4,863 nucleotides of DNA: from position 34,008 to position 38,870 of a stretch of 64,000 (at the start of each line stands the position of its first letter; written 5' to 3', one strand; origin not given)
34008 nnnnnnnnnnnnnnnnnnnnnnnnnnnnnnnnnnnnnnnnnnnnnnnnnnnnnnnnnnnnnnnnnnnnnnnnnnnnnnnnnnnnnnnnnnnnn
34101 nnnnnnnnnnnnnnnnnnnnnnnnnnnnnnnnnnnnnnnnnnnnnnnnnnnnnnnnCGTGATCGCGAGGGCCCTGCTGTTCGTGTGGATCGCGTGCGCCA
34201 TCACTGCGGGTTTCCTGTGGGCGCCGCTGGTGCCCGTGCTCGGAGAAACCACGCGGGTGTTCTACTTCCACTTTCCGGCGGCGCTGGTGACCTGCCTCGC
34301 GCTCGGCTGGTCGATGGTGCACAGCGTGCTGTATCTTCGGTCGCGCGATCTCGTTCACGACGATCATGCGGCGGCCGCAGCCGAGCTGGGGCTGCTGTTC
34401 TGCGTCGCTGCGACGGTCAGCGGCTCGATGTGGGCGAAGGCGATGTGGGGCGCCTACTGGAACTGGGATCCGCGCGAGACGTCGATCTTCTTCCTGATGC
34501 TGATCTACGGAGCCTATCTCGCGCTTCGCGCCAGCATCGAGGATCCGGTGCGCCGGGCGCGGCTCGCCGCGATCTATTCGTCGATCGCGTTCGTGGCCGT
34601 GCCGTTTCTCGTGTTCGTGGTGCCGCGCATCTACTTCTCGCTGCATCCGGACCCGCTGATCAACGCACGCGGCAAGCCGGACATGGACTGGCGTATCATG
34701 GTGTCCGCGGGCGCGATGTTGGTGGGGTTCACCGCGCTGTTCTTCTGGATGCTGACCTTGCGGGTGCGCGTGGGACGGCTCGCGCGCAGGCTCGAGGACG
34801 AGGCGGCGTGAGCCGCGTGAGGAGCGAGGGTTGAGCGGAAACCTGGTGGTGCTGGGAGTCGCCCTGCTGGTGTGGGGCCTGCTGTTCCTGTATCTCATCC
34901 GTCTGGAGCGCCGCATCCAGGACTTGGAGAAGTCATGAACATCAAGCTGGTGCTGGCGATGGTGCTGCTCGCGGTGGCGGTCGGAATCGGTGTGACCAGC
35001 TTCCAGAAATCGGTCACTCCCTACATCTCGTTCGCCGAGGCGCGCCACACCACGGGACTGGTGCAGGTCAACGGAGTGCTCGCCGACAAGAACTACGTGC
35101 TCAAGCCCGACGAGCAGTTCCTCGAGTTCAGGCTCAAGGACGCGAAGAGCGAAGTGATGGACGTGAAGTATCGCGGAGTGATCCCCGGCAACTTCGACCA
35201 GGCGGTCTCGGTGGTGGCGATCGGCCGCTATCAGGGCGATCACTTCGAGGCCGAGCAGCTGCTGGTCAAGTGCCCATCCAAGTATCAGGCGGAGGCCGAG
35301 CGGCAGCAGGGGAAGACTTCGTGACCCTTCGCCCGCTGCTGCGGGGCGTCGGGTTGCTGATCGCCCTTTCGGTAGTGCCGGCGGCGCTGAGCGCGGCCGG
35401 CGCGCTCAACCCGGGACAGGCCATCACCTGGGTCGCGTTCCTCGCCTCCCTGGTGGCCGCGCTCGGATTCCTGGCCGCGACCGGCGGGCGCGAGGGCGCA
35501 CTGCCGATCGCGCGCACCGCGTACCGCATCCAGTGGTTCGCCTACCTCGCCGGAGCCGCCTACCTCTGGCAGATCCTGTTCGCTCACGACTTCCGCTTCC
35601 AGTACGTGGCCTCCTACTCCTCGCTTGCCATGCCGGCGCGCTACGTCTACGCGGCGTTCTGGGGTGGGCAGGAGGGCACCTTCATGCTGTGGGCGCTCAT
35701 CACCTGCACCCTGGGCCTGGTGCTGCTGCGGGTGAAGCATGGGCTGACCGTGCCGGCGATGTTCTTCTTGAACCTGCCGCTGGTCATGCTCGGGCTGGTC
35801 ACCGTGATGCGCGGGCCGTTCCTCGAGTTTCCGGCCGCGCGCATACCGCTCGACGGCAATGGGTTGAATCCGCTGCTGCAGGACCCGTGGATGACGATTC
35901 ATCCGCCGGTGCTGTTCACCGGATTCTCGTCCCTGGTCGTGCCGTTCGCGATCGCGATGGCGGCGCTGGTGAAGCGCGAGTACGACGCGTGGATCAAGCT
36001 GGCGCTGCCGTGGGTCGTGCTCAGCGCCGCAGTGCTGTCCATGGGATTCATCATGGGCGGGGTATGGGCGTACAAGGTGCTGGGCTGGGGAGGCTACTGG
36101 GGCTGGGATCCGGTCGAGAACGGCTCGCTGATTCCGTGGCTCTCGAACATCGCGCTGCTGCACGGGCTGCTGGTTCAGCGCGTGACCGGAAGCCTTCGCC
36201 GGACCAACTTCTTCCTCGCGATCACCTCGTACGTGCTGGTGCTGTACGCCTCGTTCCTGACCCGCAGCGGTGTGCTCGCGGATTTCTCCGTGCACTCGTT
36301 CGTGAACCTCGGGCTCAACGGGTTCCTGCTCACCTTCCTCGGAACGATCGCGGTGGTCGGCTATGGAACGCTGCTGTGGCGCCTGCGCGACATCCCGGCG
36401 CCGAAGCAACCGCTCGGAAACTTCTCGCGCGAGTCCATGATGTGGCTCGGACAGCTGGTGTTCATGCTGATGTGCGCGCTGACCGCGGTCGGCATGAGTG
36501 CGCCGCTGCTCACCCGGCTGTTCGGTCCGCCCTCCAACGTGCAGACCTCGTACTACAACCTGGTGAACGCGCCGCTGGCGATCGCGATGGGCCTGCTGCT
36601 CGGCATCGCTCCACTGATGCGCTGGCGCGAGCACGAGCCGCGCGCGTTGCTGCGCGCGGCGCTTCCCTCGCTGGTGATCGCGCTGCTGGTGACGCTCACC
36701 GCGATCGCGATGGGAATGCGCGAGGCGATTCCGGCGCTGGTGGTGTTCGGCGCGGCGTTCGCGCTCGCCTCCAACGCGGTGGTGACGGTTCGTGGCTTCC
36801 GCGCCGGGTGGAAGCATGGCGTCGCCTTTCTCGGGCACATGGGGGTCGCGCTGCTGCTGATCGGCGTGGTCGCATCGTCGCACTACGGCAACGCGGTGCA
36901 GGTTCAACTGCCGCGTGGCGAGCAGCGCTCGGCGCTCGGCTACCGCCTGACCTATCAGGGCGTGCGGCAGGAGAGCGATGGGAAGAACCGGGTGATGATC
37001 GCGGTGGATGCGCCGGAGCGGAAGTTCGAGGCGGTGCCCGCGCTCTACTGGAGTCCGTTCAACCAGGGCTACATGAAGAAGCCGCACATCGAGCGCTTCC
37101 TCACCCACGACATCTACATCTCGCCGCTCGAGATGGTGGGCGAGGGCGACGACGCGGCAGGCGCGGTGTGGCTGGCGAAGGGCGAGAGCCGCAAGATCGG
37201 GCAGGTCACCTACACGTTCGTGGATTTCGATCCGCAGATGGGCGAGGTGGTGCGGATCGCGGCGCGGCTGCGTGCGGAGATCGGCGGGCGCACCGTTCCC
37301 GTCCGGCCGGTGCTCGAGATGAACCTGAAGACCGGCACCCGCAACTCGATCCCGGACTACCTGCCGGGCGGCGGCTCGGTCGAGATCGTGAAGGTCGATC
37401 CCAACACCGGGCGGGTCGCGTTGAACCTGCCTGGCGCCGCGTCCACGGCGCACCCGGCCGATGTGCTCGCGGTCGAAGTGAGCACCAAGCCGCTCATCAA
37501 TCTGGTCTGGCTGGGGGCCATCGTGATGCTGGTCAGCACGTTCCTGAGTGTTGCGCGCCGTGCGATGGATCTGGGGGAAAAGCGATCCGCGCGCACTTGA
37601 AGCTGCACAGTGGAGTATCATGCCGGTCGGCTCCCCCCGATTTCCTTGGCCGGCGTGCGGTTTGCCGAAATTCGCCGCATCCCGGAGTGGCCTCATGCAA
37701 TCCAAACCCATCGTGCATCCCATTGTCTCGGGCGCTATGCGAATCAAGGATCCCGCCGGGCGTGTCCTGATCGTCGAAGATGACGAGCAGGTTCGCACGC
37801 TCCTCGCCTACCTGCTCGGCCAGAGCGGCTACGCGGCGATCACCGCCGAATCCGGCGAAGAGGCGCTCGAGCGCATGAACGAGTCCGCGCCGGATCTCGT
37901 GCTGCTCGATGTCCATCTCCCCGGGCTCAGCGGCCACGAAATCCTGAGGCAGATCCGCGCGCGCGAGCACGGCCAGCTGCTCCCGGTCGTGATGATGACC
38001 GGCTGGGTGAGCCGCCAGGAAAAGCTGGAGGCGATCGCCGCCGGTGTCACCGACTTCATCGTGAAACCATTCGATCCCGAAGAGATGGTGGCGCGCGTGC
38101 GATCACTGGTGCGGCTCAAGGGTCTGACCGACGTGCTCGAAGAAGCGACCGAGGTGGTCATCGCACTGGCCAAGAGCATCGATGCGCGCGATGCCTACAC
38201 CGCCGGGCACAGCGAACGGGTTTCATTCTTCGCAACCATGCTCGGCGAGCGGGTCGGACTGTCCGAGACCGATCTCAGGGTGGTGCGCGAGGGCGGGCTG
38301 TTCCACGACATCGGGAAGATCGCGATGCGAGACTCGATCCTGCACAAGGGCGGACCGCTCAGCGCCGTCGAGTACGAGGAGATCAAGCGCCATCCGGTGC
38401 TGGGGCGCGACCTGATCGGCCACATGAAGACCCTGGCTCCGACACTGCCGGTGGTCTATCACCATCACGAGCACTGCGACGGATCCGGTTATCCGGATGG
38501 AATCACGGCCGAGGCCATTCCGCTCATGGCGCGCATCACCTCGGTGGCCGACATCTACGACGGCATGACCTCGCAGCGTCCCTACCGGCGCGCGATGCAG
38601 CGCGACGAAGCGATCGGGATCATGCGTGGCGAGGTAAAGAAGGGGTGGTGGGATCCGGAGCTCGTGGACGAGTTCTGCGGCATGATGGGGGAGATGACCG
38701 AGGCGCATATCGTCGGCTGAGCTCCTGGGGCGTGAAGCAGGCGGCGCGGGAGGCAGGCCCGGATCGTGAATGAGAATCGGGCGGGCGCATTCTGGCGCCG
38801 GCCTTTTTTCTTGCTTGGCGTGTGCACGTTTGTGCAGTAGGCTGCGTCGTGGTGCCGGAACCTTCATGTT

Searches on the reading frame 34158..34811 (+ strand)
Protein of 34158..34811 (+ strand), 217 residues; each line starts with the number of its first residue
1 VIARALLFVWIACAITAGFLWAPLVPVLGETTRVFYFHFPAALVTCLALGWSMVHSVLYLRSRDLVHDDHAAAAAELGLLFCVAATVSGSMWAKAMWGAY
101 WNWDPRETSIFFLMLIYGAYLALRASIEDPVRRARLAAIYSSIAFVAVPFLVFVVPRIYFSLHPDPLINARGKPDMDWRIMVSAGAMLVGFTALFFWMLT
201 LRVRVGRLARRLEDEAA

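Call 39: search_protein_families(library=pfam, proteins=[window:34158-34811:+], max_evalue=0.001)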
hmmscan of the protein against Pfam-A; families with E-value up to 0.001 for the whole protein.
window:34158-34811:+ (217 aa): 1 family
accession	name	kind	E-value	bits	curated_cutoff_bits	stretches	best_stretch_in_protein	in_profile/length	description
PF01578.25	Cytochrom_C_asm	-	7.9e-24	84.9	29.9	1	7-155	39-204/212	Cytochrome C assembly protein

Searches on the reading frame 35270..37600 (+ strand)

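Call 39: search_protein_families(library=pfam, proteins=[window:35270-37600:+], max_evalue=0.001)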
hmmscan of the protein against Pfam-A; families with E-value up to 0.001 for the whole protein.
window:35270-37600:+ (776 aa): 2 families
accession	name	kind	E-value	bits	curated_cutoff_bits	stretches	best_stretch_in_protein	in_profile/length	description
PF16327.10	CcmF_C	-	3e-26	92.8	28.7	1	363-579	8-242/323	Cytochrome c-type biogenesis protein CcmF C-terminal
PF01578.25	Cytochrom_C_asm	-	7.6e-26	91.5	29.9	1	131-333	1-206/212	Cytochrome C assembly protein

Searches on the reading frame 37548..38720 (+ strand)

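Call 39: search_protein_families(library=pfam, proteins=[window:37548-38720:+], max_evalue=0.001)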
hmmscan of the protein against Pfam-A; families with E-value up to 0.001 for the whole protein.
window:37548-38720:+ (390 aa): 3 families
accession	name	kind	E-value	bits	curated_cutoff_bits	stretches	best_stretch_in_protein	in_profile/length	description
PF13487.12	HD_5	-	1.8e-35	122.6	27.2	1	209-372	5-170/170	HD domain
PF00072.30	Response_reg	-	2.7e-30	105.2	30.2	1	73-185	1-111/111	Response regulator receiver domain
PF01966.28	HD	-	1.5e-17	64.4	22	1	219-340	2-116/116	HD domain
